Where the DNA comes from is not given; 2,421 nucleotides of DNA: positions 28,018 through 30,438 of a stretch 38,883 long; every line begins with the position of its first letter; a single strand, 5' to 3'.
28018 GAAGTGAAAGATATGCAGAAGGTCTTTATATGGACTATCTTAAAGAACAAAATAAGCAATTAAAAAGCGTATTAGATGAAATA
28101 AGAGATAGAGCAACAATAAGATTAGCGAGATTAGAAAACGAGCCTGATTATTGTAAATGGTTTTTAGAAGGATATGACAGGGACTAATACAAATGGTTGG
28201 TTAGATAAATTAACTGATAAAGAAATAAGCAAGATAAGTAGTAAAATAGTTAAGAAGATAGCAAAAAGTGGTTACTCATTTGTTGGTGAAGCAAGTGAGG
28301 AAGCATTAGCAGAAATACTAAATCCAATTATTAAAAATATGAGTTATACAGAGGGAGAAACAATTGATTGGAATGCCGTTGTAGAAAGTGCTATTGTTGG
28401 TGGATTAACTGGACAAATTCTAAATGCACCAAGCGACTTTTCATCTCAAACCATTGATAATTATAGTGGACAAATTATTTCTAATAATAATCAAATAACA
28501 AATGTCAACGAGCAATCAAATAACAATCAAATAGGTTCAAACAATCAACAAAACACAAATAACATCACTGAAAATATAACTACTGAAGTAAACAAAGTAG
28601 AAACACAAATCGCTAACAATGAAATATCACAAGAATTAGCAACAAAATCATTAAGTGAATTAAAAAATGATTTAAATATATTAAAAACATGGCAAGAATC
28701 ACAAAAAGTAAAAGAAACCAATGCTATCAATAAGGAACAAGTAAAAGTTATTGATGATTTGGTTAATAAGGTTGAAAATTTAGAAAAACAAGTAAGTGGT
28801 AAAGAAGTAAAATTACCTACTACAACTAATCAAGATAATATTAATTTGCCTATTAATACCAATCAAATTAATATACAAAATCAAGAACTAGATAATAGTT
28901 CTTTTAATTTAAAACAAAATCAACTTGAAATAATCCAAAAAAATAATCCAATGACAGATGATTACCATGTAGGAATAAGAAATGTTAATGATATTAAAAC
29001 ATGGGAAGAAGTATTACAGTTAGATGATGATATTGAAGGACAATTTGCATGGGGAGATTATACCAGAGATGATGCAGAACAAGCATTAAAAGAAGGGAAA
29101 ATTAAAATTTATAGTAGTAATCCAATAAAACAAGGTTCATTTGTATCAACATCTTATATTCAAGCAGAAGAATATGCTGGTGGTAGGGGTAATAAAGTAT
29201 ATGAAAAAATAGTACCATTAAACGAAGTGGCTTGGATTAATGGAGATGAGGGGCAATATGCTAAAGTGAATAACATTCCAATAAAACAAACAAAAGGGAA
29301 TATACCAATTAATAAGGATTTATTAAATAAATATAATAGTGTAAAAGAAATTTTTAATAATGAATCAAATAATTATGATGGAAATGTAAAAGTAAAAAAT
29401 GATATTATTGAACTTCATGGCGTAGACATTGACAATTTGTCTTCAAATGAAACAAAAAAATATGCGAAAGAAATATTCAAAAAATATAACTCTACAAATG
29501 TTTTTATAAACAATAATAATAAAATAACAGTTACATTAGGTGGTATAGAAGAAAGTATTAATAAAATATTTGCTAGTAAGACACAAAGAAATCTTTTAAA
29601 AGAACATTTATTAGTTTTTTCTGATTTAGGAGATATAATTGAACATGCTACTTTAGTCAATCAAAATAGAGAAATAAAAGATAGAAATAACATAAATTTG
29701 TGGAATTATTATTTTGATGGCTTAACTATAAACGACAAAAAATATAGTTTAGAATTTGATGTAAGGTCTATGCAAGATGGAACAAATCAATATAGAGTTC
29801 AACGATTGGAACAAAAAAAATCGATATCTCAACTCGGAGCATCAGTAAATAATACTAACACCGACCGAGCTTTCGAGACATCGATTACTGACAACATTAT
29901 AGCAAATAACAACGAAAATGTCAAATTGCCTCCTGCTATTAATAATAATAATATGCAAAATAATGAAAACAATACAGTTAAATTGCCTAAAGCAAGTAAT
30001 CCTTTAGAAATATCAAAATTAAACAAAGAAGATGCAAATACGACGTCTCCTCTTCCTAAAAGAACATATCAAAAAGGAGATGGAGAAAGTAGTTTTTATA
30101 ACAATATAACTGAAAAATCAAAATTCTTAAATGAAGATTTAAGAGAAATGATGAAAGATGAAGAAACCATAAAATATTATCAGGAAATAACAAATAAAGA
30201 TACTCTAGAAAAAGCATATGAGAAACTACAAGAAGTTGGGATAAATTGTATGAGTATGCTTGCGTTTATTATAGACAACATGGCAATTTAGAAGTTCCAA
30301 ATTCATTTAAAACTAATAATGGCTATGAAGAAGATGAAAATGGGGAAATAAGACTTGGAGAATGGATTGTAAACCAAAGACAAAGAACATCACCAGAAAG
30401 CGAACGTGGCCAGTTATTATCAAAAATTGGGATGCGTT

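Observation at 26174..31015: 4.8-kb accessory insert between smc and def: a decayed giant modular gene resembling phage/conjugative-element polyvalent proteins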

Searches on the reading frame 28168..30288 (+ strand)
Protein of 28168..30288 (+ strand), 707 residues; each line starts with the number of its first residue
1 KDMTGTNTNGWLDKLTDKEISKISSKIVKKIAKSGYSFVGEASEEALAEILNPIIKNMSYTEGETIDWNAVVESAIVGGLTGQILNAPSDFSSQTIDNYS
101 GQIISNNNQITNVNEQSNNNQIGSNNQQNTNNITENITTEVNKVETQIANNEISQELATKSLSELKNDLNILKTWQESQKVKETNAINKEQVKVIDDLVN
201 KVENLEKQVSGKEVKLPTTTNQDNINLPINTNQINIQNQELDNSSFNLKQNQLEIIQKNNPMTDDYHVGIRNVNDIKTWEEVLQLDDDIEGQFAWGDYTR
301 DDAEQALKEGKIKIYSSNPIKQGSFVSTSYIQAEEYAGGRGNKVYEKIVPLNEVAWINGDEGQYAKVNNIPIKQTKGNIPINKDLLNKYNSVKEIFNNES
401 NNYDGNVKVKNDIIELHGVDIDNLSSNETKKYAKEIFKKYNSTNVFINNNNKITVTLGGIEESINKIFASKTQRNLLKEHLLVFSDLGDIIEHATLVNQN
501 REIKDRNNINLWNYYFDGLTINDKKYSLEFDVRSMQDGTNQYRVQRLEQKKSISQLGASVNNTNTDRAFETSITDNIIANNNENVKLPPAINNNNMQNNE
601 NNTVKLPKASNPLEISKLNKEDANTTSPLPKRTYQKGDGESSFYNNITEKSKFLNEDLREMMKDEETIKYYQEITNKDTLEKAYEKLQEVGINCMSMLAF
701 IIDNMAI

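Call 7: search_protein_families(library=phrogs, proteins=[window:28168-30288:+], max_evalue=0.1)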
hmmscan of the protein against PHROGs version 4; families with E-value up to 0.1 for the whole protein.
window:28168-30288:+ (707 aa): 1 family
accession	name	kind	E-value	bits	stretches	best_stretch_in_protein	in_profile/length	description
phrog_13543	-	unknown function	4.1e-16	58.7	1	251-377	1341-1467/1879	-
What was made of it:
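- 28900..29280 (+): Unit 2: complete D2 domain. It is unnamed, about 120 aa, and has the motif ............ ... VYSSxPI ... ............. phrog_13543 E = 4e-16 (call 7).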

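Call 8: search_protein_families(library=pfam, proteins=[window:28168-30288:+], max_evalue=1)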
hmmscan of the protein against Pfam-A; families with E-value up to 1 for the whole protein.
window:28168-30288:+ (707 aa): 3 families
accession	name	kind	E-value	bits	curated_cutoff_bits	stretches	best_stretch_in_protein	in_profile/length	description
PF18798.6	LPD3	-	2.7e-09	37.7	27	1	428-542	5-114/114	Large polyvalent protein-associated domain 3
PF02050.21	FliJ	-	0.0094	16.6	28.4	1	95-199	13-119/123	Flagellar FliJ protein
PF02457.21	DAC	-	0.094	12.8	27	1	389-429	40-77/119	DisA bacterial checkpoint controller nucleotide-binding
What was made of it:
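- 29281..29886 (+): Unit 2: LPD3 module. The Pfam match covers 29449-29793. Pfam LPD3 37.7 bits (call 8).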

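Call 9: search_protein_families(library=ncbifam, proteins=[window:28168-30288:+], max_evalue=1)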
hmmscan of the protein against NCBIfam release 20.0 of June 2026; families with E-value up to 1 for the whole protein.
window:28168-30288:+ (707 aa): 3 families
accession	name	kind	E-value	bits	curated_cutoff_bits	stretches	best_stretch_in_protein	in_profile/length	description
TIGR02473.1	flagell_FliJ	equivalog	0.094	13.1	50.45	1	94-200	27-136/141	flagellar export protein FliJ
NF041321.1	Alpha-amyl_MalA_Halo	equivalog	0.12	10.6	875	1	84-284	63-261/666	alpha-amylase MalA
NF052655.1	XchromeleprotEdmS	equivalog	0.7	9.8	100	0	13-29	27-43/54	extrachromosomal elements maintenance protein EdmS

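Call 10: find_encoding_contigs(protein=window:28174-30288:+, flank=10000, max_places=10)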
Protein window:28174-30288:+ (705 aa): no gene with exactly this product is on record in the collection.

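Call 11: search_dna_similar(query=window:28168-30288:+, collection=phages, mode=protein, max_evalue=0.001)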
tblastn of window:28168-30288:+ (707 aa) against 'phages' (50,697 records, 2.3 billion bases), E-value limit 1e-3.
Records with a match: 1; places in all: 1; records where one place covers at least 80% of the query: 0.
Best place of each record, by identity: <60% 1.
By first word of the organism name: Bacteriophage 1.
By host as written in the record: - 1.
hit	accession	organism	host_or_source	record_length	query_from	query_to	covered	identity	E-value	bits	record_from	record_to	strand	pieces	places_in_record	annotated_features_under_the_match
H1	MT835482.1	Bacteriophage sp.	human fecal samples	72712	244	367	18%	51.2%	8e-28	126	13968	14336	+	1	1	record has no annotation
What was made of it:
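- Tried and rejected: Against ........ phages it gave one unannotated hit, covering D2 only (call 11).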

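Call 12: find_homologous_proteins(query=window:28174-30288:+, max_evalue=0.001)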
Query window:28174-30288:+ (705 aa): 45 proteins with E <= 0.001 among 8000 candidates.
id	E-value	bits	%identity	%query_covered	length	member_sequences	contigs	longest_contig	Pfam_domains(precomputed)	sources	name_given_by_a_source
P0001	5.7e-286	968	89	72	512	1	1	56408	PF18798.7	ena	-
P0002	4.1e-123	430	94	18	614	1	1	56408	PF18819.7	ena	-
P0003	4.9e-100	354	42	82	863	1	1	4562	PF18798.7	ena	-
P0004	3.8e-65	239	51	41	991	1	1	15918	PF18798.7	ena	-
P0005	4.5e-63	232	63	19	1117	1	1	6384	-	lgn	-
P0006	2.9e-58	216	52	38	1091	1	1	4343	PF18798.7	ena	-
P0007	1.7e-54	204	63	21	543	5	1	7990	PF18760.8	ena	-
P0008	9.4e-54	201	64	21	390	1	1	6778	-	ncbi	-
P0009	2.6e-53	200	59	23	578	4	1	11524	PF18798.7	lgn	-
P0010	3.1e-53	199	43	50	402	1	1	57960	PF18798.7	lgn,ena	-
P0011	8.9e-53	198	62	23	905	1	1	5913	-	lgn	-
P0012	1.7e-52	197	65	20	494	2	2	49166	PF18798.7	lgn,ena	-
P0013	6.6e-52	195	62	21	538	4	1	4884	PF18760.8,PF18798.7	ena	-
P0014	6.9e-52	195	56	25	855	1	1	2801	PF18798.7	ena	-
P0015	1.2e-51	194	61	22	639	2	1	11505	-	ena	-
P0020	4.0e-49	186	54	25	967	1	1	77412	PF18798.7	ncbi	-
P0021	7.6e-49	185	34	57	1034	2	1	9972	PF18819.7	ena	-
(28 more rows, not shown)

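Call 13: search_dna_similar(query=window:28168-30288:+, collection=plasmids, mode=protein, max_evalue=0.001)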
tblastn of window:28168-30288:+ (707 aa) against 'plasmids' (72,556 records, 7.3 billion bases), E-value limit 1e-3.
No match.
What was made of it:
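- Tried and rejected: tblastn of the 707-aa ORF against PLSDB plasmids gave no match (call 13).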

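Call 14: find_encoding_contigs(protein=P0001, flank=10000, max_places=5)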
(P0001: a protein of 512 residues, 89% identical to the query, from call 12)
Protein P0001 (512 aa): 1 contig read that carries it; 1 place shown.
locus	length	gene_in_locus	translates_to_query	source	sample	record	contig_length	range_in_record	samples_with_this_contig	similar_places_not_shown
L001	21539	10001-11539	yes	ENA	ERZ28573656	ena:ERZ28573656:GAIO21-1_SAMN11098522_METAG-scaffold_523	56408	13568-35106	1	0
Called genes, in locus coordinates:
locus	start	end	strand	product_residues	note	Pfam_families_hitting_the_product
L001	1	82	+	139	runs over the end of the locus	PF00380:Ribosomal_S9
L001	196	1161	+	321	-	PF07751:Abi_2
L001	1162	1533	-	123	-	-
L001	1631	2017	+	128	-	PF27746:Small_heat_shock_put, PF00011:HSP20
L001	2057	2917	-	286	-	PF01297:ZnuA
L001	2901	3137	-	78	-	PF01809:YidD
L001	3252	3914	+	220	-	PF14622:Ribonucleas_3_3, PF00636:Ribonuclease_3, PF00035:dsrm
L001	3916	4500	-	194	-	PF00625:Guanylate_kin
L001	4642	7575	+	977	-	PF02463:SMC_N, PF13175:AAA_15 (weak), PF13304:AAA_21 (weak), PF13476:AAA_23, PF13555:AAA_29 (weak), PF06470:SMC_hinge, PF02463:SMC_N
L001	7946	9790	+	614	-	PF18819:MuF_C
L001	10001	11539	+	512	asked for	PF18798:LPD3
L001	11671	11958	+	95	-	-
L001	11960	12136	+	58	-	-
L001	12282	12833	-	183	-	PF01327:Pep_deformylase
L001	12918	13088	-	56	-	PF09680:YjcZ_2 (weak)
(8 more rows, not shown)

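Call 15: find_encoding_contigs(protein=P0003, flank=10000, max_places=5)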
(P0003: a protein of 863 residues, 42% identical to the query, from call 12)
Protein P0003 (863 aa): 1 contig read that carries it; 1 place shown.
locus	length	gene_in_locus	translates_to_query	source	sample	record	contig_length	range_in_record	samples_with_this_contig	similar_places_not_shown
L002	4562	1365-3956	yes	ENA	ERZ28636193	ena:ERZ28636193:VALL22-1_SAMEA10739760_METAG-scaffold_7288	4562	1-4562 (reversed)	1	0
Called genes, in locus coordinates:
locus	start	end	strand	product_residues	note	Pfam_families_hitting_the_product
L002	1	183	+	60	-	?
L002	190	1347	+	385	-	-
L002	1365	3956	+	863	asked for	PF18798:LPD3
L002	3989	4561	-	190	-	?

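Call 38: find_encoding_contigs(protein=P0020, flank=10000, max_places=2)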
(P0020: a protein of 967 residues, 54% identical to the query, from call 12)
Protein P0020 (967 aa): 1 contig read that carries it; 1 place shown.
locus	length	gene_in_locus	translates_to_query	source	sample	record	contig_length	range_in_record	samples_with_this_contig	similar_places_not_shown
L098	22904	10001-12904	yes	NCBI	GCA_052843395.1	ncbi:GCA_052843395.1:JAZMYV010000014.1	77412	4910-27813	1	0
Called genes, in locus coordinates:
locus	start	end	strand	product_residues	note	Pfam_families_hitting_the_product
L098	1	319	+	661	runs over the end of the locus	PF00204:DNA_gyraseB, PF01751:Toprim, PF00986:DNA_gyraseB_C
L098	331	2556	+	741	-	PF00521:DNA_topoisoIV, PF03989:DNA_gyraseA_C (faint)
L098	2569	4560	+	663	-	PF24898:GGDEF_GdpP, PF01368:DHH, PF02272:DHHA1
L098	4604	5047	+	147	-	PF01281:Ribosomal_L9_N, PF03948:Ribosomal_L9_C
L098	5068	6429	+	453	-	PF00772:DnaB, PF03796:DnaB_C, PF06745:ATPase, PF13481:AAA_25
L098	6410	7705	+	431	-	PF01171:ATP_bind_3, PF11734:TilS_C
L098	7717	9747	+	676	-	PF06480:FtsH_ext (faint), PF00004:AAA, PF17862:AAA_lid_3, PF01434:Peptidase_M41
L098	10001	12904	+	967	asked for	PF18798:LPD3 (faint)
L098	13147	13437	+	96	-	PF20124:DUF6514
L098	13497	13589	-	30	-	-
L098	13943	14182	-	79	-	-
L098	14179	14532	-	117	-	PF05635:23S_rRNA_IVP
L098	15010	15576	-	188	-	-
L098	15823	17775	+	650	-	PF00270:DEAD (faint), PF04851:ResIII, PF17757:UvrB_inter, PF27431:UvrB_3rd, PF00271:Helicase_C, PF12344:UvrB, PF02151:UVR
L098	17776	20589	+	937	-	PF00005:ABC_tran (faint), PF02463:SMC_N (faint), PF03193:RsgA_GTPase (faint), PF13191:AAA_16 (faint), PF13555:AAA_29 (faint), PF20703:nSTAND1 (faint), PF17760:UvrA_inter, PF17755:UvrA_DNA-bind, +2 more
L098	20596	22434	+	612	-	PF19864:Radical_SAM_N2, PF04055:Radical_SAM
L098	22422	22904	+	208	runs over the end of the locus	PF10105:DUF2344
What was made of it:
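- An intact solitary 967-aa relative sits between ftsH and uvrB in another MAG (call 38), so chromosomal copies can be kept whole. An intact solitary homologue lies in a housekeeping context in L098 (call 38).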

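Call 39: search_protein_families(library=pfam, proteins=[P0020, P0006, P0005, P0021, P0004, P0003, P0002], max_evalue=0.01)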
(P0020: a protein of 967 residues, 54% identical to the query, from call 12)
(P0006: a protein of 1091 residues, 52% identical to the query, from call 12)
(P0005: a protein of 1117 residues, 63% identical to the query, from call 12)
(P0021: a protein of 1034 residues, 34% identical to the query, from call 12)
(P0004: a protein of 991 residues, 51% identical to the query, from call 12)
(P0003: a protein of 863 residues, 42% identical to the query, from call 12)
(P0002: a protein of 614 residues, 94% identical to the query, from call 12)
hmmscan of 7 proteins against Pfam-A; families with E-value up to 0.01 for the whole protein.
P0020 (967 aa): 1 family
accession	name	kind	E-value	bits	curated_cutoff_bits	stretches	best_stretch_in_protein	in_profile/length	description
PF18798.6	LPD3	-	3.6e-06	27.6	27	1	236-325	19-114/114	Large polyvalent protein-associated domain 3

P0006 (1091 aa): 1 family
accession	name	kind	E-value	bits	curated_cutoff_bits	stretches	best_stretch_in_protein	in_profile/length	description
PF18798.6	LPD3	-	2e-11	44.5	27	1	19-119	19-114/114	Large polyvalent protein-associated domain 3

P0005 (1117 aa): 0 families

P0021 (1034 aa): 1 family
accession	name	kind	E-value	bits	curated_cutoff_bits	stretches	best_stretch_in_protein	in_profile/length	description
PF18819.6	MuF_C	-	1.6e-14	54.3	27.6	1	745-842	4-87/103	Phage MuF-C-terminal domain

P0004 (991 aa): 2 families
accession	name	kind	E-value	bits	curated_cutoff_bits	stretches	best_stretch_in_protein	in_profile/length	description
PF18798.6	LPD3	-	7.3e-10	39.5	27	1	738-851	6-114/114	Large polyvalent protein-associated domain 3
PF25322.2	RBD_SIN1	-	0.005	17.3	27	0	3-61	5-67/75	SIN1 Ras-binding domain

P0003 (863 aa): 1 family
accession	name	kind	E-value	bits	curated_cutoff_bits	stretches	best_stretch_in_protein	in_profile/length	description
PF18798.6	LPD3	-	1.3e-12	48.3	27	1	662-776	5-114/114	Large polyvalent protein-associated domain 3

P0002 (614 aa): 1 family
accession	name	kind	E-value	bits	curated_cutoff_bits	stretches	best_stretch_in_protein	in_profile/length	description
PF18819.6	MuF_C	-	8.2e-15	55.2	27.6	1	125-227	5-102/103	Phage MuF-C-terminal domain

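Call 42: search_protein_families(library=phrogs, proteins=[P0020, P0006], max_evalue=0.001)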
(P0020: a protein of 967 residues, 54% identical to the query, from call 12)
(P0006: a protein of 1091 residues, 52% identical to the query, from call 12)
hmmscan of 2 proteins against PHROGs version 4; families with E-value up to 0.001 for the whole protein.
P0020 (967 aa): 1 family
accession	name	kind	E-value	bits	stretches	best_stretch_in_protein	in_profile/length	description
phrog_13543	-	unknown function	1.3e-16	60.3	1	424-534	1355-1458/1879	-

P0006 (1091 aa): 1 family
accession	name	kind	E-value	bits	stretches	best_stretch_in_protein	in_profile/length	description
phrog_22591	-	unknown function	0.00019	19.6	1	25-129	1424-1522/2434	-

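Call 71: find_related_loci(query=window:28168-30288:+, collection=viral_contigs, flank=10000)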
Query window:28168-30288:+ (707 aa) in viral_contigs; peptide patterns used: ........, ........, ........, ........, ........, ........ (x = any residue, [..] = any of these).
31 stretches matched a pattern; 1 encode a relative of the query (tblastn E <= 1e-3); 1 distinct loci.
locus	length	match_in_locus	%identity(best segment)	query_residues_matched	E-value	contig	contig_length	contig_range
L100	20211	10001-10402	78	239-367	3e-62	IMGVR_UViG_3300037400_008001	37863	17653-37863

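Call 80: search_protein_families(library=padloc, proteins=[window:28168-30288:+], max_evalue=0.01)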
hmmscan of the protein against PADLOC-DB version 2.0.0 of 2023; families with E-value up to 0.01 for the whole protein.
window:28168-30288:+ (707 aa): 0 families
